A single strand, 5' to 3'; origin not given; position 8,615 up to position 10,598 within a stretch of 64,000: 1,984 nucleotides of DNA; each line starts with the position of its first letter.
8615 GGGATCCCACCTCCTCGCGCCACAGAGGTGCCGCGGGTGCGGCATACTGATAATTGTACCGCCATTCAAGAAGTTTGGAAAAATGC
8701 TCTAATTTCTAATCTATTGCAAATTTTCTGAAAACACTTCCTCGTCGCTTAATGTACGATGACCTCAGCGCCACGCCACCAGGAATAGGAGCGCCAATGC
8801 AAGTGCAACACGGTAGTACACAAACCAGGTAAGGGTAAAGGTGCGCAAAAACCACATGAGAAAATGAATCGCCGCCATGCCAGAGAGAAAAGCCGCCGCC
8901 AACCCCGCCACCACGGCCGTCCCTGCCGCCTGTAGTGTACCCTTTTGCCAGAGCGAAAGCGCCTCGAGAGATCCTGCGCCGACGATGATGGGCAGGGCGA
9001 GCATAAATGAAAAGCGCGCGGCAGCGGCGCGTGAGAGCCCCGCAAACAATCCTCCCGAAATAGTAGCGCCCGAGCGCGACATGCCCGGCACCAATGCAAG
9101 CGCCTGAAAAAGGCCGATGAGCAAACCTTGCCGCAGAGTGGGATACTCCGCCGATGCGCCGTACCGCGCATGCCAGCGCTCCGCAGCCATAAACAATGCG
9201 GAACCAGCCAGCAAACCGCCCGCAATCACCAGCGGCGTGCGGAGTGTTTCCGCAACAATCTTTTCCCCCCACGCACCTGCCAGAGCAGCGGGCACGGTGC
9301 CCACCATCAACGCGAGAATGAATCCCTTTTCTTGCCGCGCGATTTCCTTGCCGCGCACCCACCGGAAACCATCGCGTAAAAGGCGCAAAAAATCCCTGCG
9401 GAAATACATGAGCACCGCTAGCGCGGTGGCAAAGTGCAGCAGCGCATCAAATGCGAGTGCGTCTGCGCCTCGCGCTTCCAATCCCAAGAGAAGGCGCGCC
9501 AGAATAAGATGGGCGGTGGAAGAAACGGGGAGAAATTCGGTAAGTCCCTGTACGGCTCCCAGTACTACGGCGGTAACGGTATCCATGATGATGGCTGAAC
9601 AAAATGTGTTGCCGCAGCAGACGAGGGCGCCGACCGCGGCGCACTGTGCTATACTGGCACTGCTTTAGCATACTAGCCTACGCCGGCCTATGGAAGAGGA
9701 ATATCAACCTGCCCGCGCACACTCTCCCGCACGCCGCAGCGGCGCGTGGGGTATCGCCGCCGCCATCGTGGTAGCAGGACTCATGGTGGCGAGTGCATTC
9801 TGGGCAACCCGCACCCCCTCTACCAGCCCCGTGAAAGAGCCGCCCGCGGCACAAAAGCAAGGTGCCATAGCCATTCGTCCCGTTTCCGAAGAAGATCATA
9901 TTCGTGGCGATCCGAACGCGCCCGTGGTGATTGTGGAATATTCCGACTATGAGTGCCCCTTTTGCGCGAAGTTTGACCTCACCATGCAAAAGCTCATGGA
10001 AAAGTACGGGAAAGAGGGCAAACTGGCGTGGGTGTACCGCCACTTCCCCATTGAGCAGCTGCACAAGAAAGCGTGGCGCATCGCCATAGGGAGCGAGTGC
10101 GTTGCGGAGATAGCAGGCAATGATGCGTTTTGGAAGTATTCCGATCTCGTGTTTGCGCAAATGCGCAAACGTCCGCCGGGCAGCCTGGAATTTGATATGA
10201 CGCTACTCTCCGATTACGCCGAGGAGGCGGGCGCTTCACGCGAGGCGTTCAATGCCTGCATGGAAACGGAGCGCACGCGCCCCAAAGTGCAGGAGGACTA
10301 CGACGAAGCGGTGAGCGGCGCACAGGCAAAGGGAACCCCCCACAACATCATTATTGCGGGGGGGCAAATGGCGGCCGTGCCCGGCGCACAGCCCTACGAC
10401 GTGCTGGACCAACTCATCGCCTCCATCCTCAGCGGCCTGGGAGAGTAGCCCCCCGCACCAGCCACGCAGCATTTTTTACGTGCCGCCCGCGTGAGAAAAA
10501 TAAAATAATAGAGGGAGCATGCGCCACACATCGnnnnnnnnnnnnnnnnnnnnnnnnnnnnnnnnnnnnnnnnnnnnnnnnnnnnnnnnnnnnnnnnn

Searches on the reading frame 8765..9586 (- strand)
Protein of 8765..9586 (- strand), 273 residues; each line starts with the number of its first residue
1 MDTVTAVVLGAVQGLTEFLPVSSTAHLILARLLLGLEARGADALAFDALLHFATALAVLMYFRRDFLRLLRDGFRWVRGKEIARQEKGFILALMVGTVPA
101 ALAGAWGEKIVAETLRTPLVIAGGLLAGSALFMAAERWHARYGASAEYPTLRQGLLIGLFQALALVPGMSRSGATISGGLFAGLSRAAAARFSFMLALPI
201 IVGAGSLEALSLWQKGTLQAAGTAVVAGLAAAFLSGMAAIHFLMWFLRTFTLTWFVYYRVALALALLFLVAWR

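Call 96: search_protein_families(library=pfam, proteins=[window:8765-9586:-], max_evalue=0.001)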
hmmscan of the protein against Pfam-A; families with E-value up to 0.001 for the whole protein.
window:8765-9586:- (273 aa): 1 family
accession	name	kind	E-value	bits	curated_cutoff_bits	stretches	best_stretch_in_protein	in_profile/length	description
PF02673.24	BacA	-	1.8e-75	254.4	33.4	1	6-264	1-256/257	Bacitracin resistance protein BacA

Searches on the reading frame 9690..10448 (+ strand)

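Call 68: search_protein_families(library=pfam, proteins=[window:9690-10448:+], max_evalue=0.001)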
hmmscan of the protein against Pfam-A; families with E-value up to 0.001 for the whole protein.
window:9690-10448:+ (252 aa): 2 families
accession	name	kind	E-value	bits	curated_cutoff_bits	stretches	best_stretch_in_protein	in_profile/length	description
PF13462.12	Thioredoxin_4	-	3.1e-25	89.7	23.2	1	67-226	3-149/165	Thioredoxin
PF01323.26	DSBA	-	1.6e-13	51.3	25.6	2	172-243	124-190/191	DSBA-like thioredoxin domain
